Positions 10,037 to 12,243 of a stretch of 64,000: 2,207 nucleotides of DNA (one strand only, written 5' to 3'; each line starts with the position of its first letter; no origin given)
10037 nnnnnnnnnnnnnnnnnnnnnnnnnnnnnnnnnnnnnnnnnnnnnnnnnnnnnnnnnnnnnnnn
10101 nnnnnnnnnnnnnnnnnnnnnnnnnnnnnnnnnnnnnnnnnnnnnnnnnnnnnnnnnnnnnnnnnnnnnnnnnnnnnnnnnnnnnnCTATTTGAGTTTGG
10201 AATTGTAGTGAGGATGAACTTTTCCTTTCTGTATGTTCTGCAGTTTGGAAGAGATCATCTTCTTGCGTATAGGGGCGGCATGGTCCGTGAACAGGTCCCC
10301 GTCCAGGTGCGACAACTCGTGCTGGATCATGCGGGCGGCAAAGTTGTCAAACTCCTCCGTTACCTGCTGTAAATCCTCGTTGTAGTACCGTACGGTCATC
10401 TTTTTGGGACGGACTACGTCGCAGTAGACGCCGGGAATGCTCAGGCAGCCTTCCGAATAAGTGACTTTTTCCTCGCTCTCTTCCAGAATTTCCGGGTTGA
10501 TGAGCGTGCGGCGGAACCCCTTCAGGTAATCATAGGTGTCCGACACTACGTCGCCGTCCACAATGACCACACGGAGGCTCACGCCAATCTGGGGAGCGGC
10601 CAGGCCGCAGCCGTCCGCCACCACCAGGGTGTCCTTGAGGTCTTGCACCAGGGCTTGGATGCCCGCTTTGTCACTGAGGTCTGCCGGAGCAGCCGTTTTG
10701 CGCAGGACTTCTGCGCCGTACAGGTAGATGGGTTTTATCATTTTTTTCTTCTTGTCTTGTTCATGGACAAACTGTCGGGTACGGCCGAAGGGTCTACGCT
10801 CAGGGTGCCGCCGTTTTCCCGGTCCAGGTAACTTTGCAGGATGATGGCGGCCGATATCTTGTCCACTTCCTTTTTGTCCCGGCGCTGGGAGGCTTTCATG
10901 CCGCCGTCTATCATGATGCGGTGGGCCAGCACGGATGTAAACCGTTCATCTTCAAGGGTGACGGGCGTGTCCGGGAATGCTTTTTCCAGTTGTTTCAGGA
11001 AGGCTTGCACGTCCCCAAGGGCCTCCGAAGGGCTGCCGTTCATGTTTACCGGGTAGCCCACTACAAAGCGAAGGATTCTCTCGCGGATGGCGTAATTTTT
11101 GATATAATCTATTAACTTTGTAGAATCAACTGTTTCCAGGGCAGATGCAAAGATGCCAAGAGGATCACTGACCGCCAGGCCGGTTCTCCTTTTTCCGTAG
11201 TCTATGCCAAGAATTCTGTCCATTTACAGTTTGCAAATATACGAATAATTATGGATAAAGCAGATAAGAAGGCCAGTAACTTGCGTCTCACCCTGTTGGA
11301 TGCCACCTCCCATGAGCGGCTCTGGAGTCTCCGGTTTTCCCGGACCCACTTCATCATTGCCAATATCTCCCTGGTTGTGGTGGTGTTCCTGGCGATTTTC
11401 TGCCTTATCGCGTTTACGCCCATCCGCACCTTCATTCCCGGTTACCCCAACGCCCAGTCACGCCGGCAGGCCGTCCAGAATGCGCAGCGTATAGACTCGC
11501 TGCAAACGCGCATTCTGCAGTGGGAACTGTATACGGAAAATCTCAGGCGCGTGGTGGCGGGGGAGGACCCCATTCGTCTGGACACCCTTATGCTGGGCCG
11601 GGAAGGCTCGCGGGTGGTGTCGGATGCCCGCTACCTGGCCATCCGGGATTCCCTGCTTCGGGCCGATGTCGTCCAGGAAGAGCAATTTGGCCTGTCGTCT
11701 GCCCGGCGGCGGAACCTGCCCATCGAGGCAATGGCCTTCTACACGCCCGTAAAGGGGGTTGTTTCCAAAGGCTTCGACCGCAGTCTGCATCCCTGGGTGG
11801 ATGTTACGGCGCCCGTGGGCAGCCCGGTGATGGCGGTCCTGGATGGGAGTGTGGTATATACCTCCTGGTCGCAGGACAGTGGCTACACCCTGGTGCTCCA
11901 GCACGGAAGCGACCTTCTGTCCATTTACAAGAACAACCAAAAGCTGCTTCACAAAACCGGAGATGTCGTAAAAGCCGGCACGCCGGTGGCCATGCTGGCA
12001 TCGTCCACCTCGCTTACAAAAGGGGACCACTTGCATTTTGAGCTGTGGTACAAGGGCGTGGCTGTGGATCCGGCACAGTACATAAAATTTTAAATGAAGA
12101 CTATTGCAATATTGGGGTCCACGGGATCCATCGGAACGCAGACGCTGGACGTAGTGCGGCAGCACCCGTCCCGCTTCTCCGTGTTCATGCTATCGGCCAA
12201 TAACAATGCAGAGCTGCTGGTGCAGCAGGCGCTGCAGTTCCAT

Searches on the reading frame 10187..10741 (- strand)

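Call 10: search_protein_families(library=pfam, proteins=[window:10187-10741:-], max_evalue=0.001)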
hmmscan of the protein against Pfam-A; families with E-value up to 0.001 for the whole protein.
window:10187-10741:- (184 aa): 1 family
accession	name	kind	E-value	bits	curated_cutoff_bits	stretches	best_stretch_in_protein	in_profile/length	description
PF01327.26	Pep_deformylase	-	5.9e-46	156.3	22.8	1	2-160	1-155/156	Polypeptide deformylase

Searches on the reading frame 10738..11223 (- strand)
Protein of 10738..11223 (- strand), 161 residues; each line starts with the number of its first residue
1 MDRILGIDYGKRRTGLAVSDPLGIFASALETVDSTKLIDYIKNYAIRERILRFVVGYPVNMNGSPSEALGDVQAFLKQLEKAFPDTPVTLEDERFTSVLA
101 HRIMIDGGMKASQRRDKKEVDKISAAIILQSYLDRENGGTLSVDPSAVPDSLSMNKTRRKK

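Call 10: search_protein_families(library=pfam, proteins=[window:10738-11223:-], max_evalue=0.001)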
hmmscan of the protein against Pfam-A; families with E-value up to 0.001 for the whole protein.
window:10738-11223:- (161 aa): 1 family
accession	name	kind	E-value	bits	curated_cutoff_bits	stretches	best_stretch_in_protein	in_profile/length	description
PF03652.20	RuvX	-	7.7e-38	130.3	29.2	1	3-134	2-133/134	Holliday junction resolvase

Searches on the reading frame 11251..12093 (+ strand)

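Call 10: search_protein_families(library=pfam, proteins=[window:11251-12093:+], max_evalue=0.001)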
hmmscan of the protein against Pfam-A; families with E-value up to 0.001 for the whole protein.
window:11251-12093:+ (280 aa): 1 family
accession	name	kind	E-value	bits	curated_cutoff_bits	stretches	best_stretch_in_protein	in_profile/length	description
PF01551.29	Peptidase_M23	-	3.4e-22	78.9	28.7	1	180-274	3-96/96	Peptidase family M23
